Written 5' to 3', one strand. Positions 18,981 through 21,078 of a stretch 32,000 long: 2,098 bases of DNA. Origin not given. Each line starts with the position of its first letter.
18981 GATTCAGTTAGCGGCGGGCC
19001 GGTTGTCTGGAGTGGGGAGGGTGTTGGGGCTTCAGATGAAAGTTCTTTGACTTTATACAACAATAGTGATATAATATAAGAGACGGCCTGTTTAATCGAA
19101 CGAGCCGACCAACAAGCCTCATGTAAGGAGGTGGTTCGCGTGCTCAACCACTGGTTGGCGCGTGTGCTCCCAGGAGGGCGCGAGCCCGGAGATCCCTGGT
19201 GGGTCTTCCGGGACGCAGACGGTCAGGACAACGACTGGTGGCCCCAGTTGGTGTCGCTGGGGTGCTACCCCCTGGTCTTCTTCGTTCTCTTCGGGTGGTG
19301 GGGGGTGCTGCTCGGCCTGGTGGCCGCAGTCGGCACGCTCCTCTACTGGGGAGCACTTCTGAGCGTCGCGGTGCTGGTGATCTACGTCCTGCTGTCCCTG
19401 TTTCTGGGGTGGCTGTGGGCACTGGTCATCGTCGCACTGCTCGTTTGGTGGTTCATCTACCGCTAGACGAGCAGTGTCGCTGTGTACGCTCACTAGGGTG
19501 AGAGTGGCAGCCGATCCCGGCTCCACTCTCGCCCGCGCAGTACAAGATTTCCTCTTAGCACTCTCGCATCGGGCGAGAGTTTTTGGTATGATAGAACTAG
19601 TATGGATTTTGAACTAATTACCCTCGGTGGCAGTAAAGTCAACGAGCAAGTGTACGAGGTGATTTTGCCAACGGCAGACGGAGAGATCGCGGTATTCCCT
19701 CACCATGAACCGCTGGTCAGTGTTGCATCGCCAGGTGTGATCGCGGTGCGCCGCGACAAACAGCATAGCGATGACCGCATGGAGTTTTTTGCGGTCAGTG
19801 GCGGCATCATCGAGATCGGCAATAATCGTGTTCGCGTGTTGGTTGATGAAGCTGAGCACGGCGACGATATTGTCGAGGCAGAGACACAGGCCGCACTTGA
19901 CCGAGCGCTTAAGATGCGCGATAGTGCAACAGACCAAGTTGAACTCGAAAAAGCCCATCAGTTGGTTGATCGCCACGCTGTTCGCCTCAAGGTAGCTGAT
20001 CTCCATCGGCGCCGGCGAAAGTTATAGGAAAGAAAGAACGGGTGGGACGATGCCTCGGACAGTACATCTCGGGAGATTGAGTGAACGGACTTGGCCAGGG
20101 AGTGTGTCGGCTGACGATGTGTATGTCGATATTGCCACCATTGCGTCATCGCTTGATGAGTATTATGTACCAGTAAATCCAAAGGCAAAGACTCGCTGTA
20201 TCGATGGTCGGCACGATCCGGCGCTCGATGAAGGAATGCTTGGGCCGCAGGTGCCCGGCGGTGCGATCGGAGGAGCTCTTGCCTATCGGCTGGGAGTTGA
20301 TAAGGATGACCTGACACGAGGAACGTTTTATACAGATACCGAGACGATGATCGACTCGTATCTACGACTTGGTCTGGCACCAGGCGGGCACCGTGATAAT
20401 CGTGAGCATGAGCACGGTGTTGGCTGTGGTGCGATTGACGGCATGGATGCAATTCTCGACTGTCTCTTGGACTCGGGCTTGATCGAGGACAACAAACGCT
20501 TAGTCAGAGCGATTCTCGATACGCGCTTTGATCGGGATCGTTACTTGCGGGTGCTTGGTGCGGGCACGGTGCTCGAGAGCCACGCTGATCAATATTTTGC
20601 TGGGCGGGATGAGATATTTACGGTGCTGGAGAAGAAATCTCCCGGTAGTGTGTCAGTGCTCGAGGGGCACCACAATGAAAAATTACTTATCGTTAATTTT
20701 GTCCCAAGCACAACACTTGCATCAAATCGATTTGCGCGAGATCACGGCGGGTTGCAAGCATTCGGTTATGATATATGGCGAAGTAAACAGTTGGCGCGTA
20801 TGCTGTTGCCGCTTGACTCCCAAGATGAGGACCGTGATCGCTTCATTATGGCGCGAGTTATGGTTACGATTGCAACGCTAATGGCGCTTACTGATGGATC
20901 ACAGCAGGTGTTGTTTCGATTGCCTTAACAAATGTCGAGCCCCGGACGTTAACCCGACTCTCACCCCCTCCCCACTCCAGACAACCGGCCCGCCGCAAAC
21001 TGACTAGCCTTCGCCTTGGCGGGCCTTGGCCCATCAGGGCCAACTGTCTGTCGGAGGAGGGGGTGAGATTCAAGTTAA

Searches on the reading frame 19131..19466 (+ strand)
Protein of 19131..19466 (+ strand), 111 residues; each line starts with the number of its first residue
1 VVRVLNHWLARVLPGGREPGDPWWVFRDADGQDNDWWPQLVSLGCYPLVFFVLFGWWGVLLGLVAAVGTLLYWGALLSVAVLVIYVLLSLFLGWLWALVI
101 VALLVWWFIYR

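Call 22: search_protein_families(library=pfam, max_evalue=0.1, proteins=[window:19131-19463:+])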
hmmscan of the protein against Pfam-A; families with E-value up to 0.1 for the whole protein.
seq(111 aa): 0 families

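Call 23: search_protein_families(library=phrogs, max_evalue=0.1, proteins=[window:19131-19463:+])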
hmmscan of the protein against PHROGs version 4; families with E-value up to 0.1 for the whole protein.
seq(111 aa): 0 families

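Call 25: find_homologous_proteins(query=window:19131-19466:+, max_evalue=0.01)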
Query window:19131-19466:+ (111 aa): 1 proteins with E <= 0.01 among 261 candidates.
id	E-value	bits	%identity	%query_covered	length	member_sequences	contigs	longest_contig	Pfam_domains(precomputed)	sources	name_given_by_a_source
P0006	1.6e-59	218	92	100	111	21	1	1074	-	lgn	-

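Call 35: find_encoding_contigs(protein=P0006, flank=5000, max_places=8)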
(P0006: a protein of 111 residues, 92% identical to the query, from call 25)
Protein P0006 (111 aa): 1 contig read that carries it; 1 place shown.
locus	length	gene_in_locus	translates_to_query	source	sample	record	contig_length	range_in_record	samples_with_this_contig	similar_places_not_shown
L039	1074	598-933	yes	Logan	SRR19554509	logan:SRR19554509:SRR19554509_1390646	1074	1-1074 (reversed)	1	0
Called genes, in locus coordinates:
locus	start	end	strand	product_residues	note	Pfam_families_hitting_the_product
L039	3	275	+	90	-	?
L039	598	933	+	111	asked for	-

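Call 46: search_protein_representatives(protein=window:19131-19466:+)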
Query: 111 residues. Proteins with E-value up to 0.001 (for the whole library): 2; up to 1e-10: 2; up to 1e-30: 1. The best 2 are listed.
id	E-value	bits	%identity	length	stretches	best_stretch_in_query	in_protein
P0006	5.0e-60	217.7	92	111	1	1-111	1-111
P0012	7.8e-19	84.3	95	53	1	4-42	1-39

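Call 57: search_protein_families(library=padloc, max_evalue=0.01, proteins=[window:19131-19466:+])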
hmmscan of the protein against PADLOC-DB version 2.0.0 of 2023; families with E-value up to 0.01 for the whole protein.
window:19131-19466:+ (111 aa): 0 families

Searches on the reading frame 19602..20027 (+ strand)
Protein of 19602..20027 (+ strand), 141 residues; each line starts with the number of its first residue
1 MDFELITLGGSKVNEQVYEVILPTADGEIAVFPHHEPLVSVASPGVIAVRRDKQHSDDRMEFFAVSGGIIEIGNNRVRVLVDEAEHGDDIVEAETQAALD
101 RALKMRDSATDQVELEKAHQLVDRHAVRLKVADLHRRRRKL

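Call 36: find_encoding_contigs(protein=window:19602-20027:+, flank=3000, max_places=8)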
Protein window:19602-20027:+ (141 aa): 22 contigs read that carry it; 8 places shown.
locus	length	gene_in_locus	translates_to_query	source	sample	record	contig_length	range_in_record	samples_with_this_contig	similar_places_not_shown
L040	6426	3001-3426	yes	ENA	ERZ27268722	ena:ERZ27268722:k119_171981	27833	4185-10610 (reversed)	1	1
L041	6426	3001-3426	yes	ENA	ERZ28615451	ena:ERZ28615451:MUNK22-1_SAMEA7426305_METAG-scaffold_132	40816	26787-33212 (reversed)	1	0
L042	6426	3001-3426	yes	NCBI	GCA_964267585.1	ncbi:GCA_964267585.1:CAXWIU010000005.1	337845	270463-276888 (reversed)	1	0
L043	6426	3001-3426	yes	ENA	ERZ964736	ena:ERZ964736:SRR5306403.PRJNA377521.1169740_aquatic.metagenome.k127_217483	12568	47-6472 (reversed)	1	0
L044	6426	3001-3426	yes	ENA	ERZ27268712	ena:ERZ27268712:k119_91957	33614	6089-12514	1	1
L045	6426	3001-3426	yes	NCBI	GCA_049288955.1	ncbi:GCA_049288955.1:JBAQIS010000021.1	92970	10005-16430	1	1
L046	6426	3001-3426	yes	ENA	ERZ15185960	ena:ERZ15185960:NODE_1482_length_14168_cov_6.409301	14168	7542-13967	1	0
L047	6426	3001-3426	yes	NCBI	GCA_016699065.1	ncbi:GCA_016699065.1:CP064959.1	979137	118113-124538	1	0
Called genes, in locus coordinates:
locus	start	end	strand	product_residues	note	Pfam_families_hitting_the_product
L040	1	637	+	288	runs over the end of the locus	PF00231:ATP-synt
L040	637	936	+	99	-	-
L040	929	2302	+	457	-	PF02874:ATP-synt_ab_N, PF00006:ATP-synt_ab, PF22919:ATP-synt_VA_C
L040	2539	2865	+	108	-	-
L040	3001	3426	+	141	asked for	PF02823:ATP-synt_DE_N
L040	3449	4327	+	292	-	PF18484:CDCA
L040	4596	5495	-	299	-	PF01207:Dus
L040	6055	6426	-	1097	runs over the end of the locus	PF00580:UvrD-helicase, PF13245:AAA_19, PF13604:AAA_30 (faint), PF13361:UvrD_C, PF13538:UvrD_C_2 (faint), PF12705:PDDEXK_1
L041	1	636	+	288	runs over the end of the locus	PF00231:ATP-synt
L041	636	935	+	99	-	-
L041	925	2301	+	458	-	PF02874:ATP-synt_ab_N, PF00006:ATP-synt_ab, PF22919:ATP-synt_VA_C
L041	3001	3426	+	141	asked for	PF02823:ATP-synt_DE_N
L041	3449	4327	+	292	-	PF18484:CDCA (weak)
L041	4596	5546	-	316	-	PF01207:Dus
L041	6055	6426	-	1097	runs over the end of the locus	PF00580:UvrD-helicase, PF13245:AAA_19, PF13604:AAA_30 (faint), PF13361:UvrD_C, PF13538:UvrD_C_2 (faint), PF12705:PDDEXK_1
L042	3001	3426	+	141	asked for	PF02823:ATP-synt_DE_N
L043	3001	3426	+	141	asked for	PF02823:ATP-synt_DE_N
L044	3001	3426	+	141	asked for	PF02823:ATP-synt_DE_N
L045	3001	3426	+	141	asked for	PF02823:ATP-synt_DE_N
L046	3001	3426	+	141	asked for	PF02823:ATP-synt_DE_N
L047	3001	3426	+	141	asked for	PF02823:ATP-synt_DE_N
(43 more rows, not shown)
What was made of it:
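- On Moron-like cassette: B lies between atpD and atpC in all 8 strains examined (call 36).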

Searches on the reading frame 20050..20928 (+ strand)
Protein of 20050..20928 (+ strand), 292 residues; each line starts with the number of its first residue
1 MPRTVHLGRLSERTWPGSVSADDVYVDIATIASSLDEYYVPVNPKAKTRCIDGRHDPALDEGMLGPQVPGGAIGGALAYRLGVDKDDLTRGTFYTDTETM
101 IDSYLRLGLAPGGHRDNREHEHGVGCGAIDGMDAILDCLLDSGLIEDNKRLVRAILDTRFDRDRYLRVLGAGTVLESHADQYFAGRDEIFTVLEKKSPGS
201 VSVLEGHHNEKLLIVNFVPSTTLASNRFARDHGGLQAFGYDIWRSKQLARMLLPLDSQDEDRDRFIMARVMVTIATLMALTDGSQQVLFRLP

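Call 22: search_protein_families(library=pfam, max_evalue=0.1, proteins=[window:20050-20928:+])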
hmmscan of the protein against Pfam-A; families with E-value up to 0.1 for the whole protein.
window:20050-20928:+ (292 aa): 1 family
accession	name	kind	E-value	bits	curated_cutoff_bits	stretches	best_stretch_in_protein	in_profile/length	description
PF18484.6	CDCA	-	6.6e-08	32.9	29.2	1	40-230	2-147/184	Cadmium carbonic anhydrase repeat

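Call 23: search_protein_families(library=phrogs, max_evalue=0.1, proteins=[window:20050-20928:+])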
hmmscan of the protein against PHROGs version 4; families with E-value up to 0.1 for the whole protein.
window:20050-20928:+ (292 aa): 0 families
